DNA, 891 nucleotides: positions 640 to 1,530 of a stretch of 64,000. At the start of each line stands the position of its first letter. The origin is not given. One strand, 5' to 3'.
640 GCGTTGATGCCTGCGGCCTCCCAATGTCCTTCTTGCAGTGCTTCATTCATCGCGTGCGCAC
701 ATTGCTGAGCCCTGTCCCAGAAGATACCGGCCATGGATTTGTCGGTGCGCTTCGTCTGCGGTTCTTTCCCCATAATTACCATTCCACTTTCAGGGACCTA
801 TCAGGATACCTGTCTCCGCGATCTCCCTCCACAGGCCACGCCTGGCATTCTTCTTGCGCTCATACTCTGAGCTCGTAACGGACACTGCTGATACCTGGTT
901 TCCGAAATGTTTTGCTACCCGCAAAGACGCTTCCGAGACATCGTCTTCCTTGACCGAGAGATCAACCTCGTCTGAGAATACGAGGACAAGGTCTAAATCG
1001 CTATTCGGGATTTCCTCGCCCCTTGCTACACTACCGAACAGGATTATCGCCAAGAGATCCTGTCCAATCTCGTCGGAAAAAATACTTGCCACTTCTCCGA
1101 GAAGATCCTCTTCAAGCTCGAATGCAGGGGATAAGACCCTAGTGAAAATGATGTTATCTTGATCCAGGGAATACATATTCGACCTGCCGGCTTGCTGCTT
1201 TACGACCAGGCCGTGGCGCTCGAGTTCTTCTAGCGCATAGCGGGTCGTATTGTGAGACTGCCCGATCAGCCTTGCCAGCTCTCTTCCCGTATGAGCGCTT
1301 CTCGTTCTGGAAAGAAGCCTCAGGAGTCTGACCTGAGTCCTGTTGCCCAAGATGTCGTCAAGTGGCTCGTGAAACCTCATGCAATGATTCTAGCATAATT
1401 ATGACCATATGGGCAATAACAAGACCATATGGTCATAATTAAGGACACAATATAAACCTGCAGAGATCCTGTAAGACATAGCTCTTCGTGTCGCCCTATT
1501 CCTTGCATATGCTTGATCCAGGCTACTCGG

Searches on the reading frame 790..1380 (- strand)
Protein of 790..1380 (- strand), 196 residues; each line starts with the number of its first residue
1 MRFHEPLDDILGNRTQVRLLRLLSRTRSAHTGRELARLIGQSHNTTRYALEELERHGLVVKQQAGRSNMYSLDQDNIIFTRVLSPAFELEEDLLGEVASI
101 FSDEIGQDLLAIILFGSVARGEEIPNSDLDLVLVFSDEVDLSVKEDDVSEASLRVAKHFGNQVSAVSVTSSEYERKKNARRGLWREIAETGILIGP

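Call 40: search_protein_families(library=pfam, proteins=[window:790-1380:-])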
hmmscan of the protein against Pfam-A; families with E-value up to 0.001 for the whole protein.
window:790-1380:- (196 aa): 12 families
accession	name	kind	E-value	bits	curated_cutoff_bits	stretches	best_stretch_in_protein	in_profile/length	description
PF01909.29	NTP_transf_2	-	2e-08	35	21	1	102-146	9-47/93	Nucleotidyltransferase domain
PF18765.7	Polbeta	-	9.7e-08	32.5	26.9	1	107-166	11-67/93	Polymerase beta, Nucleotidyltransferase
PF12840.13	HTH_20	-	3.5e-07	30.5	27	1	11-60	1-49/51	Helix-turn-helix domain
PF09339.16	HTH_IclR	-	2.4e-06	27.7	22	1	18-62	7-51/52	IclR helix-turn-helix domain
PF12802.13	MarR_2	-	7.1e-06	26.5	27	1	13-63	4-54/61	MarR family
PF03445.19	DUF294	-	1.4e-05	25.5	21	1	109-159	49-94/138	Putative nucleotidyltransferase DUF294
PF13412.12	HTH_24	-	5.7e-05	23.1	21.9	1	13-59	2-47/48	Winged helix-turn-helix DNA-binding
PF24033.1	DUF7342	-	9.3e-05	22.9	31.6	1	26-86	14-74/150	Family of unknown function (DUF7342)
PF25212.1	HVO_A0114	-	0.00023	21.4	27.6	1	15-73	23-80/84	HVO_A0114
PF01047.28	MarR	-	0.00039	20.7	24.6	1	13-63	2-51/59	MarR family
PF00392.27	GntR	-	0.00043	20.3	27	0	33-63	28-58/64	Bacterial regulatory proteins, gntR family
PF22600.2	MTPAP-like_central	-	0.00046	20.7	27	1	91-147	23-71/139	Poly(A) RNA polymerase, mitochondrial-like, central palm domain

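Call 80: find_encoding_contigs(protein=window:790-1380:-, flank=10000, max_places=3)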
Protein window:790-1380:- (196 aa): 3 contigs read that carry it; 1 place shown.
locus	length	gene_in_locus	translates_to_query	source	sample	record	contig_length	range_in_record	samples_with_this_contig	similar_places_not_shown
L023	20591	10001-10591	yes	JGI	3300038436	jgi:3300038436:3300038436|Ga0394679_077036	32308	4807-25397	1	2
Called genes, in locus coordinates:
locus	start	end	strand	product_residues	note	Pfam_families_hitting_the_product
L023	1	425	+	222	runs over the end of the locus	PF00440:TetR_N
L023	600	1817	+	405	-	PF01180:DHO_dh, PF12838:Fer4_7 (faint), PF12797:Fer4_2 (faint), PF12837:Fer4_6 (faint), PF13187:Fer4_9 (faint), PF00037:Fer4 (weak)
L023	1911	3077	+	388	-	PF14697:Fer4_21 (faint), PF00037:Fer4 (faint), PF13237:Fer4_10 (weak), PF12837:Fer4_6 (faint), PF13187:Fer4_9 (weak)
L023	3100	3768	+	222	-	PF14196:ATC_hydrolase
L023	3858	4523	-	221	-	PF00561:Abhydrolase_1, PF12697:Abhydrolase_6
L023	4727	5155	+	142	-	PF02036:SCP2 (weak)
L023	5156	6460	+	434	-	PF02771:Acyl-CoA_dh_N, PF02770:Acyl-CoA_dh_M, PF22924:ACOX_C_alpha1 (faint), PF00441:Acyl-CoA_dh_1, PF08028:Acyl-CoA_dh_2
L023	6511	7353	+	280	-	PF06314:ADC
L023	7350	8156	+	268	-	PF06314:ADC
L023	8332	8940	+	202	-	PF00440:TetR_N, PF17938:TetR_C_29 (faint)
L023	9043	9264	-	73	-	-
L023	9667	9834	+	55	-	-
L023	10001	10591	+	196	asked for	PF12802:MarR_2 (weak), PF12840:HTH_20 (weak), PF03445:DUF294 (faint), PF09339:HTH_IclR (weak), PF01909:NTP_transf_2, PF18765:Polbeta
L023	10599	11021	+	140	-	PF05168:HEPN (weak)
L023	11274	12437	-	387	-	PF13784:Fic_N, PF02661:Fic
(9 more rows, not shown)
